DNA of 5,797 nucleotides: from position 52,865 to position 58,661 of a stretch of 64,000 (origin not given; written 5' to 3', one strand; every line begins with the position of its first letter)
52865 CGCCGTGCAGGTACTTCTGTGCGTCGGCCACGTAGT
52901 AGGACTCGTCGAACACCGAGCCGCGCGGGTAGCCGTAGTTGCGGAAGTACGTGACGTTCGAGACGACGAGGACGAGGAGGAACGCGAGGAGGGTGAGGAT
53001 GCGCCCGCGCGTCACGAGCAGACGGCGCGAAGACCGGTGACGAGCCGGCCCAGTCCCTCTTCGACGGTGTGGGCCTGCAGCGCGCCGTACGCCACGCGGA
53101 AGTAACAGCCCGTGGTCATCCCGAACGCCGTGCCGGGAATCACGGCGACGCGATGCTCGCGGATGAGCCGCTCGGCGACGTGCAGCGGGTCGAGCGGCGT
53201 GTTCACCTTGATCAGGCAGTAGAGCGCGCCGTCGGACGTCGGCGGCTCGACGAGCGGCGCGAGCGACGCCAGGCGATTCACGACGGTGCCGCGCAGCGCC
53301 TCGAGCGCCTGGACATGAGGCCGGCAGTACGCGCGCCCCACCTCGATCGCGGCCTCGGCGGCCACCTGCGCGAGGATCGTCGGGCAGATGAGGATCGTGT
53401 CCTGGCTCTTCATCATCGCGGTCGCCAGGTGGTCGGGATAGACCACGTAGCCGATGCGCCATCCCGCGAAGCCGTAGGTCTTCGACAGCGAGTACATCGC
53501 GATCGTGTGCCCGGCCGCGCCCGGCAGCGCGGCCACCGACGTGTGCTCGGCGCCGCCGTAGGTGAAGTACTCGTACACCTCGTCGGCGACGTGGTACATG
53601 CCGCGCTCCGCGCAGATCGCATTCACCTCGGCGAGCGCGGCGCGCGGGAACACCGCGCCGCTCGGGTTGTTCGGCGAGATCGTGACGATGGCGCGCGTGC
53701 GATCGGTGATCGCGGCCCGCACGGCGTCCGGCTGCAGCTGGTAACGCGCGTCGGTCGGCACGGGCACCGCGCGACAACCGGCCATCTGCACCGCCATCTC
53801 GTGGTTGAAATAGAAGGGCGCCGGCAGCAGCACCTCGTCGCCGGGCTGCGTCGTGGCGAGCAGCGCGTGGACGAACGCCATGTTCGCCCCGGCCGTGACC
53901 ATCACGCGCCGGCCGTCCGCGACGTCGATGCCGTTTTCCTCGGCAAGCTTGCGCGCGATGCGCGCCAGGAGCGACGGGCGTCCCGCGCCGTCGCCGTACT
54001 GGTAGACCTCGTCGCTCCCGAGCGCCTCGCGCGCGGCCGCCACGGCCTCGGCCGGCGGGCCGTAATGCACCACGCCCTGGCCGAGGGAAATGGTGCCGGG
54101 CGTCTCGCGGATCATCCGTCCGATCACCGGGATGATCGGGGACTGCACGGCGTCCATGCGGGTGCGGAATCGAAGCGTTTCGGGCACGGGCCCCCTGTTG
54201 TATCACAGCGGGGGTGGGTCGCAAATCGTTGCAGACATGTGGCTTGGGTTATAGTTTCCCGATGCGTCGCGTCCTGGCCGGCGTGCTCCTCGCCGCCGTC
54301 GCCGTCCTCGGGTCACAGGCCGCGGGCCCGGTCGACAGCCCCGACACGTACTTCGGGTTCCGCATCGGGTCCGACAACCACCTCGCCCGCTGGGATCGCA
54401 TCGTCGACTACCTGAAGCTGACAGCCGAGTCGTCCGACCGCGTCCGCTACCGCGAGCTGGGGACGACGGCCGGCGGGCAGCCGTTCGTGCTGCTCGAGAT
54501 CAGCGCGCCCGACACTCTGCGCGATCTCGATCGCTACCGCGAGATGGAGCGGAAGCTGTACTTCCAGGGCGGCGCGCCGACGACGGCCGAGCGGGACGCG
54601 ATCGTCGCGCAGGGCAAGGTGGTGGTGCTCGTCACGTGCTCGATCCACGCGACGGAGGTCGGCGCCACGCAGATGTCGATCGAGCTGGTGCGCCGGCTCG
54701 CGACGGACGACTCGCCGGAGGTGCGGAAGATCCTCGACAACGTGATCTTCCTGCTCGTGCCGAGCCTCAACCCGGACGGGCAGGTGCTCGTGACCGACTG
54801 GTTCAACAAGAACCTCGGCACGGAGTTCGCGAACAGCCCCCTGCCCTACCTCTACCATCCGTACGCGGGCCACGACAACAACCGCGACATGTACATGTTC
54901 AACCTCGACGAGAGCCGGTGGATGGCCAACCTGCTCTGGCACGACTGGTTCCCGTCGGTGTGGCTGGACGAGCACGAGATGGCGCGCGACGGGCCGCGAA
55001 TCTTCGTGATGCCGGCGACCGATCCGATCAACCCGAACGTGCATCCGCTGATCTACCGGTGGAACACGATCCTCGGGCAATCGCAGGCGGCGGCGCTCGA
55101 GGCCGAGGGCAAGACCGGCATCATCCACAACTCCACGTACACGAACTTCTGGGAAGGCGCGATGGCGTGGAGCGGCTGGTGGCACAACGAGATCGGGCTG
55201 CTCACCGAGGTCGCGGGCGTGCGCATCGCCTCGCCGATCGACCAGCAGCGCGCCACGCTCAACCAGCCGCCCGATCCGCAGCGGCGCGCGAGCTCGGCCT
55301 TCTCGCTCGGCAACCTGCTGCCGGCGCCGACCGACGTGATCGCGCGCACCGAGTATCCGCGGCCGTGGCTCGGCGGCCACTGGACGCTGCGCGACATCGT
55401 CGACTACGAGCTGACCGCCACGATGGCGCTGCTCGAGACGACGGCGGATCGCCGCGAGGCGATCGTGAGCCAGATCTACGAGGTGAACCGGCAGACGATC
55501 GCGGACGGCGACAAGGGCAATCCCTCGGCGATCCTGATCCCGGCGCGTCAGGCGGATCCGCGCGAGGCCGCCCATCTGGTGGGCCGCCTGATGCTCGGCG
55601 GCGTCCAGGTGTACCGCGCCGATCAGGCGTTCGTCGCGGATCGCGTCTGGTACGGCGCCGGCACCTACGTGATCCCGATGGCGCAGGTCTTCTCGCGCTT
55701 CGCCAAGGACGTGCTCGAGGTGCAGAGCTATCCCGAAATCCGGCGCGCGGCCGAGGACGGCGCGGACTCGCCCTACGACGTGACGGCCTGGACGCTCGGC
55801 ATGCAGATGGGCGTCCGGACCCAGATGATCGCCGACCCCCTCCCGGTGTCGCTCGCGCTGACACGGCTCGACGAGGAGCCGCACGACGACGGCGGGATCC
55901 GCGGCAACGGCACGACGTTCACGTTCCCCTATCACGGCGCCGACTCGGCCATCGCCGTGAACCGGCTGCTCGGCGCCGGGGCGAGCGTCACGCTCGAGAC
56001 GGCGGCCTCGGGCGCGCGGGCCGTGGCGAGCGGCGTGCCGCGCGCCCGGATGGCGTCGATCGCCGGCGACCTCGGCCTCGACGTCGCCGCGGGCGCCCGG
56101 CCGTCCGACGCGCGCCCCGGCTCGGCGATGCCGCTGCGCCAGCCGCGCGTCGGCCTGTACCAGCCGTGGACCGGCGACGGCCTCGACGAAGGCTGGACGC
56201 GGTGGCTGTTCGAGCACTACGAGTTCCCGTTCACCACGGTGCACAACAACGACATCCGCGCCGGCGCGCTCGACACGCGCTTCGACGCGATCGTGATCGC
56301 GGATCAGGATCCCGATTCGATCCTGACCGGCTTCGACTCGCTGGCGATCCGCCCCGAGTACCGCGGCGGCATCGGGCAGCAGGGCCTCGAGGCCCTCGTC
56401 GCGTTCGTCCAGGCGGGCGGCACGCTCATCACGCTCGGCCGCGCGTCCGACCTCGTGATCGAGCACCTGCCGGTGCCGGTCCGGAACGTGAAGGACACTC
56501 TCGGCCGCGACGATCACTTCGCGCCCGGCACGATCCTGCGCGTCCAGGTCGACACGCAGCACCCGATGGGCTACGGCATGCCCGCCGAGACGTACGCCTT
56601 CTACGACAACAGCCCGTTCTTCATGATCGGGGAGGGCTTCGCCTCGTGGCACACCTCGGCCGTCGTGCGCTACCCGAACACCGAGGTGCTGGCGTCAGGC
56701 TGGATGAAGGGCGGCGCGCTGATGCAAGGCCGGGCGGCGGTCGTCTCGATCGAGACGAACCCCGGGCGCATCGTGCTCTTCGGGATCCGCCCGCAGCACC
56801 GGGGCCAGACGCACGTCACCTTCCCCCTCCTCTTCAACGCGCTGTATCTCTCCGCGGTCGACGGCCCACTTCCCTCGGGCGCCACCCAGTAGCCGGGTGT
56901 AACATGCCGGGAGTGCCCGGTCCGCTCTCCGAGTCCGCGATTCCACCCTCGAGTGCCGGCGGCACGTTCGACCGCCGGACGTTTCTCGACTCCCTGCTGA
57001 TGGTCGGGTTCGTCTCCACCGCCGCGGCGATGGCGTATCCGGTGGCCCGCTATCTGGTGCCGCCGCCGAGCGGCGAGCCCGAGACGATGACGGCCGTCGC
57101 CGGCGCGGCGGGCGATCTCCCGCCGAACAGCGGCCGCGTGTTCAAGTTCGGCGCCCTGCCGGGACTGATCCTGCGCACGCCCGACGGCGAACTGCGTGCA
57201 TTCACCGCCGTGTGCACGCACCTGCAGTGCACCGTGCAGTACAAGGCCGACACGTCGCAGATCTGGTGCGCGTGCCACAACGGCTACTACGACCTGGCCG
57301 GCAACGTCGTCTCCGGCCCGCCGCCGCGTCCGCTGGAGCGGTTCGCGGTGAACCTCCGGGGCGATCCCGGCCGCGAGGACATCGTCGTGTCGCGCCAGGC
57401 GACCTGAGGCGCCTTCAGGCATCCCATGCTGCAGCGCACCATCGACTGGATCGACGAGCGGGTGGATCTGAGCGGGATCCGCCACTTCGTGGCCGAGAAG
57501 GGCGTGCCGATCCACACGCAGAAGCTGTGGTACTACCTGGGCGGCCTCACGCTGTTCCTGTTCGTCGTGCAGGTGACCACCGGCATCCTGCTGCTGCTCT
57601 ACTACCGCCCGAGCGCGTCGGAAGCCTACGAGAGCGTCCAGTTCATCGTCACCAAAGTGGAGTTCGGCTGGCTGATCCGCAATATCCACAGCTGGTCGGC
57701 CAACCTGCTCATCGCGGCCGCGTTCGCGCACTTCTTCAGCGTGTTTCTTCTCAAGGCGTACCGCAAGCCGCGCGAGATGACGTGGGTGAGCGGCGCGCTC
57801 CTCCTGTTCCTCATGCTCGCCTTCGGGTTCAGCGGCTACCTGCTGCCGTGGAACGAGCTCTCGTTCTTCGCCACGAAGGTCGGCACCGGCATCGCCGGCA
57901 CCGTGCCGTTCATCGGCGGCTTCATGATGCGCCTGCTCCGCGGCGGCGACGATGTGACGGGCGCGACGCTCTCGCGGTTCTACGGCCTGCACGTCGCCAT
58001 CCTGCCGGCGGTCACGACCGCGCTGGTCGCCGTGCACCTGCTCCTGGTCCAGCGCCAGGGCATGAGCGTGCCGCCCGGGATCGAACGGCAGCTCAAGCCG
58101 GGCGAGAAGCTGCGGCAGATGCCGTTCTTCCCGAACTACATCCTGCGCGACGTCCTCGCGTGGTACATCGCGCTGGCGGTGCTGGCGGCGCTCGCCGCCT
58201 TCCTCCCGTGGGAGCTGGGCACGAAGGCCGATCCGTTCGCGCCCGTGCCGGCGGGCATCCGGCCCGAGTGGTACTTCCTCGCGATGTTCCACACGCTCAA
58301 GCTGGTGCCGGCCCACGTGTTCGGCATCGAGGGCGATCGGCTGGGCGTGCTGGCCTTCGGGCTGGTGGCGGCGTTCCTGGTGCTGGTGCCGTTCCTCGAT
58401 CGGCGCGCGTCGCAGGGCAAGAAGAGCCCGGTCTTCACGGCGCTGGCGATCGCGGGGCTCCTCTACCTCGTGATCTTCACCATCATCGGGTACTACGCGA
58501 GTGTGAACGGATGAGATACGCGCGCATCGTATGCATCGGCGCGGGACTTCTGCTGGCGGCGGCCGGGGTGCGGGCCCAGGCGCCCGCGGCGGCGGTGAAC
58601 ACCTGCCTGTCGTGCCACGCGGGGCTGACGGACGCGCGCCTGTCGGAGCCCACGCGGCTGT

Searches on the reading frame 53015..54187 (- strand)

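Call 94: search_protein_families(library=pfam, proteins=[window:53015-54187:-], max_evalue=0.00001)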
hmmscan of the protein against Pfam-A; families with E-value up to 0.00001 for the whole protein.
window:53015-54187:- (391 aa): 3 families
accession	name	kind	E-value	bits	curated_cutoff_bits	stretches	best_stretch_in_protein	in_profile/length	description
PF00155.27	Aminotran_1_2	-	1e-56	193.1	19.7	1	33-382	4-361/361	Aminotransferase class I and II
PF01041.23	DegT_DnrJ_EryC1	-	2.1e-08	34.3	19.8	1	103-202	50-145/360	DegT/DnrJ/EryC1/StrS aminotransferase family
PF01212.27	Beta_elim_lyase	-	8.1e-06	25.8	27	0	96-202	51-168/288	Beta-eliminating lyase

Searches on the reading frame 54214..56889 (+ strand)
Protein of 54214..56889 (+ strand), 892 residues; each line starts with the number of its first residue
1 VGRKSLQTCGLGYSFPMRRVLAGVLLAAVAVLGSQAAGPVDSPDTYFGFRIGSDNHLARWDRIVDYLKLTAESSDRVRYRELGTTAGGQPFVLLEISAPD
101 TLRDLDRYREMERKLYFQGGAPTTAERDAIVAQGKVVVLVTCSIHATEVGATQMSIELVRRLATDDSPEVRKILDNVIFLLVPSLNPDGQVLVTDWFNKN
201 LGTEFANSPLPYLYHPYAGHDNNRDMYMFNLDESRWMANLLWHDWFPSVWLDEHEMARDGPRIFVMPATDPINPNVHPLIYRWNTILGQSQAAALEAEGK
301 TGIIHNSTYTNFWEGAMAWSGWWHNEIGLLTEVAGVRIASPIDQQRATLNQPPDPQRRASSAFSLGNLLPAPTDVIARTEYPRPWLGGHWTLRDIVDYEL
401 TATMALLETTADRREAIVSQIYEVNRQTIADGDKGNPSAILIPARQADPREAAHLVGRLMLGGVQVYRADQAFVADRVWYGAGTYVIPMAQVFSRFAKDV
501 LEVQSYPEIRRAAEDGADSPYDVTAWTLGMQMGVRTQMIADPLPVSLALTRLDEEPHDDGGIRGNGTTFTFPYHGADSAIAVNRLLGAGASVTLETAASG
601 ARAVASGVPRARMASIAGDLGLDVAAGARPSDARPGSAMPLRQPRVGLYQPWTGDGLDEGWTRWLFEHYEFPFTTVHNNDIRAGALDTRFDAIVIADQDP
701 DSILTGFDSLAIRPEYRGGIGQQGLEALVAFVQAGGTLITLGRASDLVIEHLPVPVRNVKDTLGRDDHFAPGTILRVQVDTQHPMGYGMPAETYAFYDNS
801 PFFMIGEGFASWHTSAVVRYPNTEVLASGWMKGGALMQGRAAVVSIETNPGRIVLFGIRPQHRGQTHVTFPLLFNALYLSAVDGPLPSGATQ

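Call 94: search_protein_families(library=pfam, proteins=[window:54214-56889:+], max_evalue=0.00001)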
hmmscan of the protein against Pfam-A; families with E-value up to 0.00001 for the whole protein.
window:54214-56889:+ (892 aa): 1 family
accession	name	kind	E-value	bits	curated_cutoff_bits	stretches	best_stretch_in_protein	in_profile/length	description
PF00246.29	Peptidase_M14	-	1.8e-17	64.3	21.6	1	65-225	3-132/286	Zinc carboxypeptidase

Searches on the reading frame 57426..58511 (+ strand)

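Call 94: search_protein_families(library=pfam, proteins=[window:57426-58511:+], max_evalue=0.00001)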
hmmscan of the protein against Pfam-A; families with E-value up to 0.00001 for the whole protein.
window:57426-58511:+ (362 aa): 3 families
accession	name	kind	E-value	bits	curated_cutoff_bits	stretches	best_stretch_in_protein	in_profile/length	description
PF00033.24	Cytochrome_B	-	5.1e-52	176.9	27.2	1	33-212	11-189/189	Cytochrome b/b6/petB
PF13631.11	Cytochrom_B_N_2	-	2.6e-42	145.1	27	1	94-264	2-166/169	Cytochrome b(N-terminal)/b6/petB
PF00032.22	Cytochrom_B_C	-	1.2e-10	42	20.7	1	274-356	7-83/102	Cytochrome b(C-terminal)/b6/petD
